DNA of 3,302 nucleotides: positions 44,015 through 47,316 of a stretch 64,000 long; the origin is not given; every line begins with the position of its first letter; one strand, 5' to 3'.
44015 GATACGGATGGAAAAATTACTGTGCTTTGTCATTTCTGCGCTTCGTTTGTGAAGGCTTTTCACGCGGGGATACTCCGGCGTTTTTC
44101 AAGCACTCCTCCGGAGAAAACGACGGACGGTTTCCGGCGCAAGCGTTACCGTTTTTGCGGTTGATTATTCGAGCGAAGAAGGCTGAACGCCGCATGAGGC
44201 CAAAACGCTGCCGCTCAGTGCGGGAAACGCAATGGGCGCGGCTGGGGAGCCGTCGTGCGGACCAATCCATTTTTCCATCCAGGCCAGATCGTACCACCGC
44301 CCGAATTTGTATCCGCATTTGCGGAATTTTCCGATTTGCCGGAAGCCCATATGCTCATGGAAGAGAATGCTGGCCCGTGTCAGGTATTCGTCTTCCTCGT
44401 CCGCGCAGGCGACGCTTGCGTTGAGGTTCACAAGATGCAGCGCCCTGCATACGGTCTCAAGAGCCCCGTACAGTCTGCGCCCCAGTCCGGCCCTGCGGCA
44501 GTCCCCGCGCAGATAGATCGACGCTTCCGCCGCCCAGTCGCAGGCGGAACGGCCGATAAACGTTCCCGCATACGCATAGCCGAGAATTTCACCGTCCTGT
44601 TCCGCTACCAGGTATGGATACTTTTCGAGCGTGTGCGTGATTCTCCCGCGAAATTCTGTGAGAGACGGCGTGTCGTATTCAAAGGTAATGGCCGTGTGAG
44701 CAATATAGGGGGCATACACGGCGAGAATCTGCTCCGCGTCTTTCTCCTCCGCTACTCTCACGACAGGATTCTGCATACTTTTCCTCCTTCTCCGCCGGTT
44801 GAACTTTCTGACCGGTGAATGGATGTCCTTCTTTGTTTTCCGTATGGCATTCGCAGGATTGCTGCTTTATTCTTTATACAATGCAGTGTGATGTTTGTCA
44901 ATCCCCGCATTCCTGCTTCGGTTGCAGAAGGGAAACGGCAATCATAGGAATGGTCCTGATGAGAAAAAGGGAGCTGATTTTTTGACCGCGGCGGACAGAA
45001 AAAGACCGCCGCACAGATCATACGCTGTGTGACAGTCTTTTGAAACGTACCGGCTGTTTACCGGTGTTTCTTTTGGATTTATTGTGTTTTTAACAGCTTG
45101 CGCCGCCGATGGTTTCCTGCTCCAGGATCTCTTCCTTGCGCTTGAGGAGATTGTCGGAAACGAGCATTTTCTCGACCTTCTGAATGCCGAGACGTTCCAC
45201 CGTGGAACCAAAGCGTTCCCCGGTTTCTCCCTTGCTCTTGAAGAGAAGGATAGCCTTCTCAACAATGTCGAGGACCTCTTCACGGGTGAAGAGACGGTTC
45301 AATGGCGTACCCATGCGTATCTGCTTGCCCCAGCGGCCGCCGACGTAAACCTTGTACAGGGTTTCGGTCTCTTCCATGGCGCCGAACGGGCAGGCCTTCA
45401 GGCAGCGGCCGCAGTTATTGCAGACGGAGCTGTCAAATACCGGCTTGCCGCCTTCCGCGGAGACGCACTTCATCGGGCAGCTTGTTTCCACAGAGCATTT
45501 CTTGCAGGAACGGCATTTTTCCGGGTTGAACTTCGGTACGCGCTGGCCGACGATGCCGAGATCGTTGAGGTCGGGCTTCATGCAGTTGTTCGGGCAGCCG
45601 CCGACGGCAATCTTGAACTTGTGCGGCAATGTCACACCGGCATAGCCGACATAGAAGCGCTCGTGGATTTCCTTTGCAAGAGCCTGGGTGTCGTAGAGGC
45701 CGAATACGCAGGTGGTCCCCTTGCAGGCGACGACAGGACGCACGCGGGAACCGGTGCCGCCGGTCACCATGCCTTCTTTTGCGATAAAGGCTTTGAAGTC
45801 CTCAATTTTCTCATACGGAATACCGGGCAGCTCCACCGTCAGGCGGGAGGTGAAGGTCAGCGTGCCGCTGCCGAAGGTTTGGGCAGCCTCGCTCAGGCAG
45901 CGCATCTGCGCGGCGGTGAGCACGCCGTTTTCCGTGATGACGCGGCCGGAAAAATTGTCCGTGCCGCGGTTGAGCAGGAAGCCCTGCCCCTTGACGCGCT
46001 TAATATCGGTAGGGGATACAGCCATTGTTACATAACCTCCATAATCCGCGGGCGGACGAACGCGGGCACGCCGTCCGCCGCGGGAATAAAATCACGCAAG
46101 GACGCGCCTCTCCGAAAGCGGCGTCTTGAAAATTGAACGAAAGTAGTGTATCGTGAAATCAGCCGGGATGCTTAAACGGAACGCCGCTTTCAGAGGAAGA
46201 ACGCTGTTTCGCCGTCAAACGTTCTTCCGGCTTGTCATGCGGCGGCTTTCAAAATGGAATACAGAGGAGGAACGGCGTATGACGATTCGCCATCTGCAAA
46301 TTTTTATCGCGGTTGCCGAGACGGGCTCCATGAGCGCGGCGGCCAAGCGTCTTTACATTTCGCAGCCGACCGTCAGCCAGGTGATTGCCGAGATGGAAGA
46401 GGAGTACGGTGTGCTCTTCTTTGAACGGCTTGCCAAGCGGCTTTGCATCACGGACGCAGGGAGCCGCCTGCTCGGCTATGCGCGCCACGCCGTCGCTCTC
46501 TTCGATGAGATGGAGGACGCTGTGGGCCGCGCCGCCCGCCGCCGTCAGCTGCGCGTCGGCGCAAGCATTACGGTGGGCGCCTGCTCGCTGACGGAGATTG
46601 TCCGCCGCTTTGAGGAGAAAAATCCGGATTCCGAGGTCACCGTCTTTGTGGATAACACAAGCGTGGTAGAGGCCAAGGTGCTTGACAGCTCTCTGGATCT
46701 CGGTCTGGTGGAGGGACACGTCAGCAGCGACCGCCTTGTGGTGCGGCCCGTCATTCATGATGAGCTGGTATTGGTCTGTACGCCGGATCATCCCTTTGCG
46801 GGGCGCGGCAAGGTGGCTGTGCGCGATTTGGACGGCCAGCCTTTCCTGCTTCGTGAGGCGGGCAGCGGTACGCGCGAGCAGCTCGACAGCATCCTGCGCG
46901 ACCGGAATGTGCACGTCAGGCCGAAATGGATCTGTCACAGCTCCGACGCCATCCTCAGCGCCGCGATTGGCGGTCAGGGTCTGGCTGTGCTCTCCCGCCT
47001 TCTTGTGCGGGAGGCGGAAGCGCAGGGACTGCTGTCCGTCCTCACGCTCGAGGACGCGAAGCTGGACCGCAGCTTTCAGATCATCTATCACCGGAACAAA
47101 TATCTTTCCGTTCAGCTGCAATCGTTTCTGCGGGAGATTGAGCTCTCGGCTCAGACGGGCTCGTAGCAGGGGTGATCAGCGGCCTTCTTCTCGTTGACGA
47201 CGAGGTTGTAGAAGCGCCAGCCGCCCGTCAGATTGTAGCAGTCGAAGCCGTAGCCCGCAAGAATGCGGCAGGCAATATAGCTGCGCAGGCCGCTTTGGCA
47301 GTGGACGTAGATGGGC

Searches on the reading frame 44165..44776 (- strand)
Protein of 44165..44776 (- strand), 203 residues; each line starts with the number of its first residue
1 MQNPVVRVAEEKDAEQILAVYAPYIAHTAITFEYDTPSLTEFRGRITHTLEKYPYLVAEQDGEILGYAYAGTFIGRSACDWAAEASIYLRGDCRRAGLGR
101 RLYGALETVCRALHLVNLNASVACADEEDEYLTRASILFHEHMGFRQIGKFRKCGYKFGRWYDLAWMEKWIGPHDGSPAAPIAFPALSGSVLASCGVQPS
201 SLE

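Call 54: search_protein_families(library=pfam, proteins=[window:44165-44776:-], max_evalue=0.00001)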
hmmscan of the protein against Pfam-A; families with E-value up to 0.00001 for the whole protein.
window:44165-44776:- (203 aa): 3 families
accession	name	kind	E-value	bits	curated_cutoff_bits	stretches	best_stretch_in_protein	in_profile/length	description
PF13420.13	Acetyltransf_4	-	1.6e-31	109.9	24.3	1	7-166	2-155/155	Acetyltransferase (GNAT) domain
PF00583.31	Acetyltransf_1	-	1.2e-08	35.7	20.7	1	34-145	16-116/116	Acetyltransferase (GNAT) family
PF13508.13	Acetyltransf_7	-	4.6e-08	33.8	27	1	54-146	4-83/84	Acetyltransferase (GNAT) domain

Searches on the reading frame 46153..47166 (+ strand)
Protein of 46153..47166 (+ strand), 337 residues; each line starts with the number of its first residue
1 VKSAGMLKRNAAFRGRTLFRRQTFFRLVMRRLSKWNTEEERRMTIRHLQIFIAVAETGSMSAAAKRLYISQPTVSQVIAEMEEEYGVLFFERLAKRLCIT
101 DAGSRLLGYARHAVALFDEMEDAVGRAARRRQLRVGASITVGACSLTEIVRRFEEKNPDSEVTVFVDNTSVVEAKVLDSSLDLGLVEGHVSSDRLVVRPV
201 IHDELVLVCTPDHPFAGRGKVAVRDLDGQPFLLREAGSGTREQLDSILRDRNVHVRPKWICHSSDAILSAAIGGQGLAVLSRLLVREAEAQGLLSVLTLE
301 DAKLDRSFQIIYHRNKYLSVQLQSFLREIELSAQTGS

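Call 54: search_protein_families(library=pfam, proteins=[window:46153-47166:+], max_evalue=0.00001)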
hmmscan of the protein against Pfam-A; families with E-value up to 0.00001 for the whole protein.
window:46153-47166:+ (337 aa): 2 families
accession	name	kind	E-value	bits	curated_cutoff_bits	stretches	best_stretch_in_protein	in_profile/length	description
PF03466.25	LysR_substrate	-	6.3e-49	166.6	28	1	129-329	4-204/209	LysR substrate binding domain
PF00126.33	HTH_1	-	1.7e-20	73.2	26.6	1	45-103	1-59/60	Bacterial regulatory helix-turn-helix protein, lysR family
